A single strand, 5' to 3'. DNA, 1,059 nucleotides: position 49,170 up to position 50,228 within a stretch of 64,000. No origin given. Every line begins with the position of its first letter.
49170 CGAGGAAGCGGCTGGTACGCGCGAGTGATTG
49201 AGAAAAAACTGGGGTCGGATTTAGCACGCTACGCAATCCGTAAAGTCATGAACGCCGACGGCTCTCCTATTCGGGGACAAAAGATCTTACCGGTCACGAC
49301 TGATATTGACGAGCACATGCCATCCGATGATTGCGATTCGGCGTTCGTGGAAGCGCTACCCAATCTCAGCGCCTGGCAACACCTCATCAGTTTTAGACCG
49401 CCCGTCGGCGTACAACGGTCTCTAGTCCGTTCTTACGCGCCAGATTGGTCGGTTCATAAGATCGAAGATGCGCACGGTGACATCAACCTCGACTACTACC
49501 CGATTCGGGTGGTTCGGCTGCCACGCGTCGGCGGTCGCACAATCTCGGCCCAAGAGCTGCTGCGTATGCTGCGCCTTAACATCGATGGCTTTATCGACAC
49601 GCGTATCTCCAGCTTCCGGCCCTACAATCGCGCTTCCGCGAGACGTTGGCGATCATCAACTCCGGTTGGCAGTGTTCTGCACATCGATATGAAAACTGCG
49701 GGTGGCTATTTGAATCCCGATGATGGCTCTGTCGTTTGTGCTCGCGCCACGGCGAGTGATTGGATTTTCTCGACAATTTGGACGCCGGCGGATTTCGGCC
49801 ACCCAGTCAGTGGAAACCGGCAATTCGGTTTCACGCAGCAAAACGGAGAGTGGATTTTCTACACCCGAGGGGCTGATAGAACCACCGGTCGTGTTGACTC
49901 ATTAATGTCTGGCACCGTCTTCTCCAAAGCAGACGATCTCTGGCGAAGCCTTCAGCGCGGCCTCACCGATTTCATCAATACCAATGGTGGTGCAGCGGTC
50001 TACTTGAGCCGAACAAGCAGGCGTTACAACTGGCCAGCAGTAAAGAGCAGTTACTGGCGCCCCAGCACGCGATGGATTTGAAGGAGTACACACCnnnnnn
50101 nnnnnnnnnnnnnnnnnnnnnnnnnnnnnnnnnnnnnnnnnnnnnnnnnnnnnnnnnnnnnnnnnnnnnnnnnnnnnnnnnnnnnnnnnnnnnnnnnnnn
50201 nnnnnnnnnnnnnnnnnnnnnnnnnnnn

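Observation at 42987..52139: Orphan LuxR-linked 8-gene operon: six unknown proteins plus a cytoplasmic S8 subtilase, an LCAT-like lipase and a paralogous-domain protein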

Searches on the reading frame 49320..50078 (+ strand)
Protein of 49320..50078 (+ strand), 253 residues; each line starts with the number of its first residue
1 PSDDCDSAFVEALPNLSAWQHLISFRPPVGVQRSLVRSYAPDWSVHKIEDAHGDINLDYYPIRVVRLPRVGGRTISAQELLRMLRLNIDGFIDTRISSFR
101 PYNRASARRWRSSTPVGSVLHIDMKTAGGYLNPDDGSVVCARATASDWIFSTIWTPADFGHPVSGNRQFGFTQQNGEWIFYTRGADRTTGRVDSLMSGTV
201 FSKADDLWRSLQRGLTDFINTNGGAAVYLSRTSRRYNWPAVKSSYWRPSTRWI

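Call 21: search_solved_structures(query=A1, max_evalue=1)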
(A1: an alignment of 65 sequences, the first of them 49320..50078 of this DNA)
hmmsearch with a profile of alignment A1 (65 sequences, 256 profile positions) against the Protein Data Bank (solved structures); distinct sequences matched with E-value up to 1: 0.

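Call 26: predict_structure(alignment_id=A1)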
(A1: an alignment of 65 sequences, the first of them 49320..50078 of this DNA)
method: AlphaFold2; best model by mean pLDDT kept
length: 253 residues; sequences in the alignment: 65
mean_pLDDT: 91.8   pTM: 0.89
mean pLDDT of the five models: 91.8, 91.6, 91.4, 91.1, 90.8
residues with pLDDT >= 90: 201; 70-90: 31; 50-70: 15; < 50: 6
segments of 3 or more residues with pLDDT < 50: 1-4
pLDDT, mean of each block of 10 residues (from residue 1): 51 90 98 91 91 96 99 98 98 96 97 98 77 81 98 87 94 98 95 76 95 99 98 96 98 95
secondary structure, 60 per line:
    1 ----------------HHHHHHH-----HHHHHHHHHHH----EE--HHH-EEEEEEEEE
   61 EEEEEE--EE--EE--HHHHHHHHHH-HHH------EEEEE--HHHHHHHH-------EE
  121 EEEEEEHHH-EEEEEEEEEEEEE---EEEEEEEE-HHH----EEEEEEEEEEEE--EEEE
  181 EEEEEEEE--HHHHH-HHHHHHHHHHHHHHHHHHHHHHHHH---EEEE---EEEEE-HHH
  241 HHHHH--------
elements in order: H17-23 H29-39 E52-66 H77-86 E97-101 H104-111 E119-126 E131-143 E147-154 E163-174 E177-188 H191-195 H197-221 E225-228 E232-236 H238-245

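Call 28: fold_search(model_id=the predicted structure, library=pdb)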
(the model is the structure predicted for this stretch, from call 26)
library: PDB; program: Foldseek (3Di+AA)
matches with E <= 10: 1349; with E <= 0.001: 137
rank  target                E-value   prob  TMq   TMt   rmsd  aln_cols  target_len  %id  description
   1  3rt0_C                2.8e-05  1.00  0.40  0.54   9.4       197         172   11  Crystal structure of PYL10-HAB1 complex in the absence of abscisic acid (ABA) (released 2011-06-22)
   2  5mxb                  3.0e-05  1.00  0.37  0.54   5.6       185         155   12  Crystal structure of yellow lupin LLPR-10.2B protein in complex with melatonin (released 2018-04-18)
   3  3rt0_D                3.2e-05  1.00  0.40  0.58   5.4       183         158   11  Crystal structure of PYL10-HAB1 complex in the absence of abscisic acid (ABA) (released 2011-06-22)
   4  4bk6_A                4.6e-05  1.00  0.39  0.57   5.1       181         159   11  Crystal Structure of a dimeric variant of Bet v 1 (released 2013-11-27)
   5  1qmr                  4.6e-05  1.00  0.37  0.53   5.9       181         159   10  BIRCH POLLEN ALLERGEN BET V 1 MUTANT N28T, K32Q, E45S, P108G (released 2000-10-12)
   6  2qim                  4.6e-05  1.00  0.37  0.54   5.7       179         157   10  Crystal Structure of Pathogenesis-related Protein LlPR-10.2B from yellow lupine in complex with Cytokinin (released 2008-04-29)
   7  5jnn                  4.9e-05  1.00  0.38  0.51   8.9       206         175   10  Crystal structure of abscisic acid receptor PYL2 in complex with Phaseic acid. (released 2016-08-17)
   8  5mxw                  5.2e-05  1.00  0.39  0.57   5.3       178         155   13  Crystal structure of yellow lupin LLPR-10.2B protein in complex with melatonin and trans-zeatin. (released 2018-04-18)
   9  3oqu_B                5.2e-05  1.00  0.40  0.56   7.6       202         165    9  Crystal structure of native abscisic acid receptor PYL9 with ABA (released 2011-09-14)
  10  6st9_A                5.5e-05  1.00  0.37  0.53   6.5       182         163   13  Crystal structure of the strawberry pathogenesis-related 10 (PR-10) Fra a 1.02 protein, D48R mutant (released 2019-12-18)
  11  3oqu_A                5.8e-05  1.00  0.41  0.58   7.6       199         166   10  Crystal structure of native abscisic acid receptor PYL9 with ABA (released 2011-09-14)
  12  1b6f_MODEL_1_A        6.6e-05  1.00  0.43  0.64   4.2       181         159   12  BIRCH POLLEN ALLERGEN BET V 1 (released 2000-01-17)
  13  4xrt_B                6.6e-05  1.00  0.42  0.37   4.4       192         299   10  Crystal structure of the di-domain ARO/CYC StfQ from the steffimycin biosynthetic pathway (released 2015-12-02)
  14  5gwo_D                6.6e-05  1.00  0.39  0.54   7.8       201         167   10  Crystal structure of RCAR3:PP2C S265F/I267M with (+)-ABA (released 2017-09-13)
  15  3jrq_B                7.9e-05  1.00  0.44  0.60   8.0       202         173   11  Crystal structure of (+)-ABA-bound PYL1 in complex with ABI1 (released 2009-11-03)
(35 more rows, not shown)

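Call 38: find_related_loci(query=A1, collection=genome_contigs, flank=10000)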
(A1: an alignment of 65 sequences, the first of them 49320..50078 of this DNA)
Query A1 (253 aa) in genome_contigs; peptide patterns used: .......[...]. (x = any residue, [..] = any of these).
101 stretches matched a pattern; 95 encode a relative of the query (tblastn E <= 1e-3); the best 80 are kept; 80 distinct loci.
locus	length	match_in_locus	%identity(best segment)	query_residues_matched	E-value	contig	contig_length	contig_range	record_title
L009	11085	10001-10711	54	17-253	8e-83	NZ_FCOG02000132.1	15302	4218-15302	Caballeronia arationis isolate LMG 29324 contig000132, whole genome shotgun sequence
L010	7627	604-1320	50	16-252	6e-77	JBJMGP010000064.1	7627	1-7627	MAG: Pyrinomonadaceae bacterium isolate H1_16_all_fractions_metab_conc_65_66_15 k255_1699117, whole genome shotgun seque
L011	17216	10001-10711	47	13-253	5e-75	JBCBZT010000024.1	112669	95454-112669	MAG: Cyanobacteria bacterium P01_A01_bin.123 k141_1180847_length_112669_cov_34.8825, whole genome shotgun sequence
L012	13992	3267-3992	52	12-253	8e-74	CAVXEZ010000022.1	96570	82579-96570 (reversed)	MAG: uncultured Chloroflexia bacterium isolate MFD02416.bin.1.282 genome assembly, contig: contig_46286, whole genome sh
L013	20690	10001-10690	50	17-253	7e-70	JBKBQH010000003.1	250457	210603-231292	MAG: Thiobacillus sp. isolate 21I_052.bin.38 NODE_30_length_250457_cov_10.919041, whole genome shotgun sequence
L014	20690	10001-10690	49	17-253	2e-69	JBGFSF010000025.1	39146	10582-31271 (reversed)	MAG: Pseudomonadota bacterium isolate BA1A30.2019.Bin.39 NODE_556_length_39146_cov_25.724843, whole genome shotgun seque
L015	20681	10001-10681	45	13-241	5e-63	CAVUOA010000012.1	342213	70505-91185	MAG: Ignavibacteriota bacterium isolate MFD02416.bin.2.75 genome assembly, contig: contig_22902, whole genome shotgun se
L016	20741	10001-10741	47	16-253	2e-59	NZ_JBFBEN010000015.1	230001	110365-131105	Streptomyces sp. NPDC093248 NPDC093248_173_C6.ctg-0015, whole genome shotgun sequence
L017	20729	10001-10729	49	13-245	7e-71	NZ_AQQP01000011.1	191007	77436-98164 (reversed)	Phaeobacter sp. 22II1-1F12B contig11, whole genome shotgun sequence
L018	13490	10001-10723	41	16-253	2e-58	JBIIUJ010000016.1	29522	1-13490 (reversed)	MAG: Caulobacterales bacterium isolate ME2004-08-06_3300043437_group2_bin59 Rohwer_bin1885_scaffold_989_c1, whole genome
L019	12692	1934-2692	41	11-243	2e-52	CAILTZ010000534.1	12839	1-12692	MAG: uncultured Pirellula sp. isolate Umea1_bin-2197 genome assembly, contig: bin-2197:534/912, whole genome shotgun seq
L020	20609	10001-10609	44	45-244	1e-51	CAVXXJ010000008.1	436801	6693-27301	MAG: uncultured Gaiellaceae bacterium isolate MFD04212.bin.2.173 genome assembly, contig: contig_3337, whole genome shot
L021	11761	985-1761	39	6-242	1e-50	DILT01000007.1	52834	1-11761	MAG TPA_asm: Flammeovirgaceae bacterium UBA5585 UBA5585_contig_1414, whole genome shotgun sequence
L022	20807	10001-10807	36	10-253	4e-50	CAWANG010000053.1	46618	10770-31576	MAG: uncultured Alphaproteobacteria bacterium isolate MFD01716.bin.1.139 genome assembly, contig: contig_9376, whole gen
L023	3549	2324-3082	35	8-242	1e-46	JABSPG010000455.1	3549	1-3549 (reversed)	MAG: Ekhidna sp. isolate DT_28 DT-Ekhidna-1_scaffold_455, whole genome shotgun sequence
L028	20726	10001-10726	37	15-240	3e-42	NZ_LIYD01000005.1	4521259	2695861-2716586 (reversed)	Flavobacterium akiainvivens strain IK-1 scaffold00001, whole genome shotgun sequence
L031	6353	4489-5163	38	15-244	7e-41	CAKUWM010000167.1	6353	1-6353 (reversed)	MAG: uncultured Saprospiraceae bacterium isolate REFINED_METABAT215_TOP10_CONTIGS_1500_ASSEMBLY_K77_MERGED__Nepal_MoBio_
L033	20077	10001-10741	34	16-242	5e-40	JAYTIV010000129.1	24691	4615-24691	MAG: Flavobacterium sp. isolate GFS_2854 GFS_2854_128, whole genome shotgun sequence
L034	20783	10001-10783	44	14-253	2e-60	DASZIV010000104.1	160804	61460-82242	MAG TPA_asm: Bryobacteraceae bacterium isolate SMAG_U6611 k141_6233702, whole genome shotgun sequence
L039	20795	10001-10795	37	16-253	3e-39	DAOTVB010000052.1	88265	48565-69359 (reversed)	MAG TPA_asm: Chloroflexaceae bacterium isolate F7_114 k211_903661, whole genome shotgun sequence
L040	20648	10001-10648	38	36-245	3e-39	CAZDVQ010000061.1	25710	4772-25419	MAG TPA_asm: uncultured Saprospiraceae bacterium isolate binchicken_co367_12 genome assembly, contig: NODE_557_length_25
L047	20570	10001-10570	39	48-235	6e-37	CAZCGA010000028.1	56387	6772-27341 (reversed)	MAG TPA_asm: uncultured Candidatus Binatia bacterium isolate SRP119689_co1_8 genome assembly, contig: NODE_604_length_56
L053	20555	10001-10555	38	56-238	2e-34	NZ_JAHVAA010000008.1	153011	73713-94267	MAG: Sediminibacterium sp. isolate Con.Enr.2020-3 k141_5078, whole genome shotgun sequence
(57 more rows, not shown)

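Call 43: search_protein_families(library=pfam, proteins=[L023:1403-3130:+, L053:8702-10627:+, L033:8891-10789:+, L028:8879-10789:+, L031:4084-5205:+, L013:7934-10693:+, L017:6953-10735:+, L011:7136-10729:+, L039:7007-10822:+, L010:19-2301:+], max_evalue=0.01)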
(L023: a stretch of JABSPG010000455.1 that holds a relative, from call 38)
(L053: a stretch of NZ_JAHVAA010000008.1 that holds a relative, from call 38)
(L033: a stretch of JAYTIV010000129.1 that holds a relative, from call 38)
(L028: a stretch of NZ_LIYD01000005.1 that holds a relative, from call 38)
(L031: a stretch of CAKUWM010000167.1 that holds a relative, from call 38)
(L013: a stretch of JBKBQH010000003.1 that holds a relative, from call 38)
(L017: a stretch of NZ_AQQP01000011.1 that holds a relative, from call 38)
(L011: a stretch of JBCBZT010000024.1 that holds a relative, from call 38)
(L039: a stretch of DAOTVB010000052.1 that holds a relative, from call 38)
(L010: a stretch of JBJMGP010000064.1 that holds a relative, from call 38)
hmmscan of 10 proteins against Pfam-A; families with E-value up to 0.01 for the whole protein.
L023:1403-3130:+ (575 aa): 0 families

L053:8702-10627:+ (641 aa): 0 families

L033:8891-10789:+ (632 aa): 0 families

L028:8879-10789:+ (636 aa): 0 families

L031:4084-5205:+ (373 aa): 0 families

L013:7934-10693:+ (919 aa): 1 family
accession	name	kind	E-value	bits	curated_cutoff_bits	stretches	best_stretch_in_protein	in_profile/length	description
PF00082.27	Peptidase_S8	-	9e-34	117.5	21.8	2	451-582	159-288/288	Subtilase family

L017:6953-10735:+ (1260 aa): 1 family
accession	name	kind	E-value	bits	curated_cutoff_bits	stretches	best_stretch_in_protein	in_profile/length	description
PF12385.14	Peptidase_C70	-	2.9e-53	180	19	2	263-398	5-126/141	Papain-like cysteine protease AvrRpt2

L011:7136-10729:+ (1197 aa): 0 families

L039:7007-10822:+ (1271 aa): 3 families
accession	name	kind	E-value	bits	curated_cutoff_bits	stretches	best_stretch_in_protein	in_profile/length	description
PF00629.30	MAM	-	1.9e-18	67.3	26.4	2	404-500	62-152/158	MAM domain, meprin/A5/mu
PF20773.4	InhA-like_MAM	-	5.8e-11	42.7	26.9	0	324-349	118-143/191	Immune inhibitor A-like, MAM domain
PF18329.7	SGBP_B_XBD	-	0.0032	18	26.4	0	447-502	111-164/186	Surface glycan-binding protein B xyloglucan binding domain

L010:19-2301:+ (760 aa): 2 families
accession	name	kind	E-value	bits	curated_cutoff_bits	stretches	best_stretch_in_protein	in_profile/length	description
PF01520.23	Amidase_3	-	1.2e-30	107.3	27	1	2-131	45-172/174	N-acetylmuramoyl-L-alanine amidase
PF00691.25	OmpA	-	1.4e-07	32.2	27.2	1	488-541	14-66/98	OmpA family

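Call 46: search_protein_families(library=pfam, proteins=[L013:3417-4805:+, L013:4852-6240:+, L013:6270-6737:+, L013:6734-7465:+, L018:5567-6322:+, L018:6549-7547:+, L018:7577-7924:+, L018:10852-11871:+, L013:10666-11502:-, L013:11543-13012:+], max_evalue=0.01)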
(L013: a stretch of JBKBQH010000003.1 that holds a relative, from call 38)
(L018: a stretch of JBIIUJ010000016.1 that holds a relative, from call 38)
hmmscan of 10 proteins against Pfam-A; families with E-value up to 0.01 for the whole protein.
L013:3417-4805:+ (462 aa): 7 families
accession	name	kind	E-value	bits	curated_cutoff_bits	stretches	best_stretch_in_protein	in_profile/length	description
PF00158.32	Sigma54_activat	-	1.8e-65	220.2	20.2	1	138-303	2-167/168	Sigma-54 interaction domain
PF25601.1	AAA_lid_14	-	3.3e-23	81.8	27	1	309-381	1-73/87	AAA+ ATPase lid domain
PF14532.12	Sigma54_activ_2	-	4e-19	69.6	25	1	138-308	1-138/138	Sigma-54 interaction domain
PF07728.20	AAA_5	-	5.4e-09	36.6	22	1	161-279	2-123/139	AAA domain (dynein-related subfamily)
PF00004.35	AAA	-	1.1e-05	26.4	21.2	1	161-291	1-124/131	ATPase family associated with various cellular activities (AAA)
PF13191.12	AAA_16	-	1.8e-05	25.7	32.6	1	136-290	1-104/167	AAA ATPase domain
PF01078.27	Mg_chelatase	-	4.3e-05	23.4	20.3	1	218-257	95-134/207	Magnesium chelatase, subunit ChlI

L013:4852-6240:+ (462 aa): 0 families

L013:6270-6737:+ (155 aa): 0 families

L013:6734-7465:+ (243 aa): 0 families

L018:5567-6322:+ (251 aa): 0 families

L018:6549-7547:+ (332 aa): 1 family
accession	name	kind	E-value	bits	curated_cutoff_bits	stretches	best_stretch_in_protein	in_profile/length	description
PF19111.5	DUF5798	-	0.0016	19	27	1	188-244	25-81/89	Family of unknown function (DUF5798)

L018:7577-7924:+ (115 aa): 0 families

L018:10852-11871:+ (339 aa): 7 families
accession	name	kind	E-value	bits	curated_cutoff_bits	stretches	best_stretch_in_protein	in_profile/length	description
PF02492.25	cobW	-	3.8e-58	196.5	20.7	1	5-181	1-179/180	CobW/HypB/UreG, nucleotide-binding domain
PF07683.19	CobW_C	-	2.5e-24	85.4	22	1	246-337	1-93/94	Cobalamin synthesis protein cobW C-terminal domain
PF25199.1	nSTAND_NTPase5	-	0.00034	20.9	34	1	5-49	42-87/145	Novel STAND NTPase 5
PF00009.33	GTP_EFTU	-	0.0015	18.5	26.5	0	7-46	6-45/188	Elongation factor Tu GTP binding domain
PF13401.12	AAA_22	-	0.0029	18.3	27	1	6-171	7-105/130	AAA domain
PF03193.22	RsgA_GTPase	-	0.0043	17.3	30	0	6-28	108-130/174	RsgA GTPase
PF10986.14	ZrgA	-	0.0044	17.5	27.4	1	215-240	76-101/161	ZrgA family zinc uptake protein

L013:10666-11502:- (278 aa): 0 families

L013:11543-13012:+ (489 aa): 0 families

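Call 48: search_protein_families(library=pfam, proteins=[L040:819-3137:+, L009:1023-2057:+, L009:2070-4274:+, L009:5491-7650:+, L009:7669-9270:+, L017:4405-5163:+, L017:5168-6925:+, L040:80-808:+, L034:8332-9906:+, L047:6086-9661:+], max_evalue=0.01)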
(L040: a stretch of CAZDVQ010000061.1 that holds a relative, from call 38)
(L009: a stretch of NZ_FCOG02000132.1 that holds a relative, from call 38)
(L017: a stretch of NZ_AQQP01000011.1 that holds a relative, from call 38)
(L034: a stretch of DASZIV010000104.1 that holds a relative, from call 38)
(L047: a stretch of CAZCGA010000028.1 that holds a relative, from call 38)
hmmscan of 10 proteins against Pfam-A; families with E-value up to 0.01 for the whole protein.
L040:819-3137:+ (772 aa): 0 families

L009:1023-2057:+ (344 aa): 0 families

L009:2070-4274:+ (734 aa): 0 families

L009:5491-7650:+ (719 aa): 0 families

L009:7669-9270:+ (533 aa): 1 family
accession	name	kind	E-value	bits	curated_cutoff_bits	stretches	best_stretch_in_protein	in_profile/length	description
PF00959.24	Phage_lysozyme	-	1.1e-24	87.6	22.3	1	370-501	6-125/125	Phage lysozyme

L017:4405-5163:+ (252 aa): 0 families

L017:5168-6925:+ (585 aa): 0 families

L040:80-808:+ (242 aa): 1 family
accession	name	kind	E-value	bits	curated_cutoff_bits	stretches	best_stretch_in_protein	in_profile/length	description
PF00082.27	Peptidase_S8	-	1.2e-45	156.5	21.8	1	3-224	48-288/288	Subtilase family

L034:8332-9906:+ (524 aa): 1 family
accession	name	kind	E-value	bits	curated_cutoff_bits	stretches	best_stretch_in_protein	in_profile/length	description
PF00691.25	OmpA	-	0.00048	20.9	27.2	1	94-154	14-72/98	OmpA family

L047:6086-9661:+ (1191 aa): 7 families
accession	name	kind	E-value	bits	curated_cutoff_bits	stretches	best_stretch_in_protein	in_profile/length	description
PF13191.12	AAA_16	-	1e-24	88.4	32.6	1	50-224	2-166/167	AAA ATPase domain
PF20720.3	nSTAND3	-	0.00011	22.4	27.2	1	71-105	16-50/155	Novel STAND NTPase 3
PF13401.12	AAA_22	-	0.0002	22.1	27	1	72-210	5-104/130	AAA domain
PF10923.14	BrxC_BrxD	-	0.00045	19.7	22.2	1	33-101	11-78/414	BREX system ATP-binding protein BrxC/D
PF13424.12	TPR_12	-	0.0031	18.1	30.1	1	883-947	13-76/77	Tetratricopeptide repeat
PF13604.12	AAA_30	-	0.0057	16.8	27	0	62-104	8-50/191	AAA domain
PF06414.18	Zeta_toxin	-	0.0094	15.8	22.3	0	74-96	18-40/199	Zeta toxin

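Call 68: find_related_loci(query=A4, collection=metagenome_contigs, flank=10000)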
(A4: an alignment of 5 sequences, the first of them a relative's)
Query A4 (155 aa) in metagenome_contigs; peptide patterns used: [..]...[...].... (x = any residue, [..] = any of these).
247 stretches matched a pattern; 100 encode a relative of the query (tblastn E <= 1e-3); the best 80 are kept; 80 distinct loci.
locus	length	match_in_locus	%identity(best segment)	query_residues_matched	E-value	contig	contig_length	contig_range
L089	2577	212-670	77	1-155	2e-78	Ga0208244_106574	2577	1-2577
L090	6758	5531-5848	37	20-133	1e-18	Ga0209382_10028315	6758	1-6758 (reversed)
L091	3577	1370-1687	37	20-133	1e-18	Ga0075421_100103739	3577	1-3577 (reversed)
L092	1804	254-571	41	20-132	2e-17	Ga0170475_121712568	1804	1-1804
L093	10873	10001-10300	37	38-130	5e-14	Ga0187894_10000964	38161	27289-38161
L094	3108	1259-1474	44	69-137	6e-13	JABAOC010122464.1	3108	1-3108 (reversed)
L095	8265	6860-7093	41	50-126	5e-12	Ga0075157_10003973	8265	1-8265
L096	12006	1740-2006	34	44-122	1e-11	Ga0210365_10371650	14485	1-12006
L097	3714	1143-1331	44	69-128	1e-11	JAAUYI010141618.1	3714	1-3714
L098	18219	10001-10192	34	60-123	1e-11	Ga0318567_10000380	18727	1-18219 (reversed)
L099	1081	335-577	36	59-138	2e-11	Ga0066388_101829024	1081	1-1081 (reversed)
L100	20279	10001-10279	33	63-155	3e-11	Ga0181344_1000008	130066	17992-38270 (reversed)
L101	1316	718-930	38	60-130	5e-11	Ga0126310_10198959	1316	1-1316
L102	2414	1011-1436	29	1-126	6e-11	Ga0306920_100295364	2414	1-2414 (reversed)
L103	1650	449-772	28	29-126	9e-11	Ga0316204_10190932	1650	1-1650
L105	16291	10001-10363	30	2-126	1e-10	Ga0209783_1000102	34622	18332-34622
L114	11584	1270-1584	28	25-123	5e-10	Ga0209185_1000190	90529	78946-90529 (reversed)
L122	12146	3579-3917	37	23-141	1e-9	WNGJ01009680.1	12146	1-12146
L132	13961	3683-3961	34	43-138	1e-8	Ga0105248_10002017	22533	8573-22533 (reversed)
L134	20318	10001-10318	29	22-128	2e-8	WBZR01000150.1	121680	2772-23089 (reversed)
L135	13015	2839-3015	36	65-123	2e-8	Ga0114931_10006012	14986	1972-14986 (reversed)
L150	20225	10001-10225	39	50-119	7e-8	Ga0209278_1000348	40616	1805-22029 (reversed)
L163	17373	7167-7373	35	61-129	2e-7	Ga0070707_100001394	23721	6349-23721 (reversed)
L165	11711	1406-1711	31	28-126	1e-6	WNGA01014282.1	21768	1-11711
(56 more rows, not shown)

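Call 71: search_protein_families(library=pfam, proteins=[L096:5082-10514:+, L132:7260-13010:+, L134:13396-17181:+, L122:6993-10355:+, L163:10540-13929:+, L150:12956-15454:+, L105:12954-14681:+, L098:12737-14350:+, L165:5108-7342:+], max_evalue=0.001)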
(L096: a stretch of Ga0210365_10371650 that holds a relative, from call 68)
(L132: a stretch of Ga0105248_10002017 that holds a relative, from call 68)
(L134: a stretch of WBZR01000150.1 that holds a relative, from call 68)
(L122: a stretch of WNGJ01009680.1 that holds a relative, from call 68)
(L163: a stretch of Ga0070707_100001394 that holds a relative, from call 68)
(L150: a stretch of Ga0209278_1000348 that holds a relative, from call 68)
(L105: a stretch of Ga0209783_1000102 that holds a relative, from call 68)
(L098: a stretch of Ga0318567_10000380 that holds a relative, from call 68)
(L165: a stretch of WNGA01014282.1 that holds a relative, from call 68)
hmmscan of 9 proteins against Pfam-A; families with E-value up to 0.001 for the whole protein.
L096:5082-10514:+ (1811 aa): 1 family
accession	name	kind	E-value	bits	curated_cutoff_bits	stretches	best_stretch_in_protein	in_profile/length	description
PF13539.11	Peptidase_M15_4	-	0.00076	20.4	25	0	845-875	3-37/70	D-alanyl-D-alanine carboxypeptidase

L132:7260-13010:+ (1917 aa): 1 family
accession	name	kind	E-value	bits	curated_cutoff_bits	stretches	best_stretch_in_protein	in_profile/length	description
PF01183.26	Glyco_hydro_25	-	1.4e-26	94.3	27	1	568-735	2-172/180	Glycosyl hydrolases family 25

L134:13396-17181:+ (1262 aa): 1 family
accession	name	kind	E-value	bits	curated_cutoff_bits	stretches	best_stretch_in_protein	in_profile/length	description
PF01471.23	PG_binding_1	-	6.2e-12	46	23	1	652-712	2-55/57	Putative peptidoglycan binding domain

L122:6993-10355:+ (1121 aa): 1 family
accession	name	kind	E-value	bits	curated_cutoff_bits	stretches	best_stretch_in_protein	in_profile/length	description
PF01471.23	PG_binding_1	-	6.4e-15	55.5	23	2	715-767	2-54/57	Putative peptidoglycan binding domain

L163:10540-13929:+ (1130 aa): 1 family
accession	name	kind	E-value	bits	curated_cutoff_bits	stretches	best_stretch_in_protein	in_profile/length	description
PF13539.11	Peptidase_M15_4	-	8.8e-10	39.5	25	1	1070-1126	3-70/70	D-alanyl-D-alanine carboxypeptidase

L150:12956-15454:+ (833 aa): 3 families
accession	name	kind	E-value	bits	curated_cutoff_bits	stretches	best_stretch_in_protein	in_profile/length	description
PF01471.23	PG_binding_1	-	2.6e-15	56.8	23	1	386-439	4-57/57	Putative peptidoglycan binding domain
PF00691.25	OmpA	-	5.4e-11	43.1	27.2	1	474-572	1-94/98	OmpA family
PF09374.15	PG_binding_3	-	6.1e-07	30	24.6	1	388-417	4-32/76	Predicted Peptidoglycan domain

L105:12954-14681:+ (576 aa): 0 families

L098:12737-14350:+ (538 aa): 1 family
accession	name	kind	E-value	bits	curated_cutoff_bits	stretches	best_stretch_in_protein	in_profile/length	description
PF10030.15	DUF2272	-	3.7e-13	50.2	27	1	236-414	14-176/191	Uncharacterized protein conserved in bacteria (DUF2272)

L165:5108-7342:+ (745 aa): 1 family
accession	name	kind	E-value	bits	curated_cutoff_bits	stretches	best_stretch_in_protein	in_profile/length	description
PF13539.11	Peptidase_M15_4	-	3.7e-10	40.7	25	1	603-694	2-70/70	D-alanyl-D-alanine carboxypeptidase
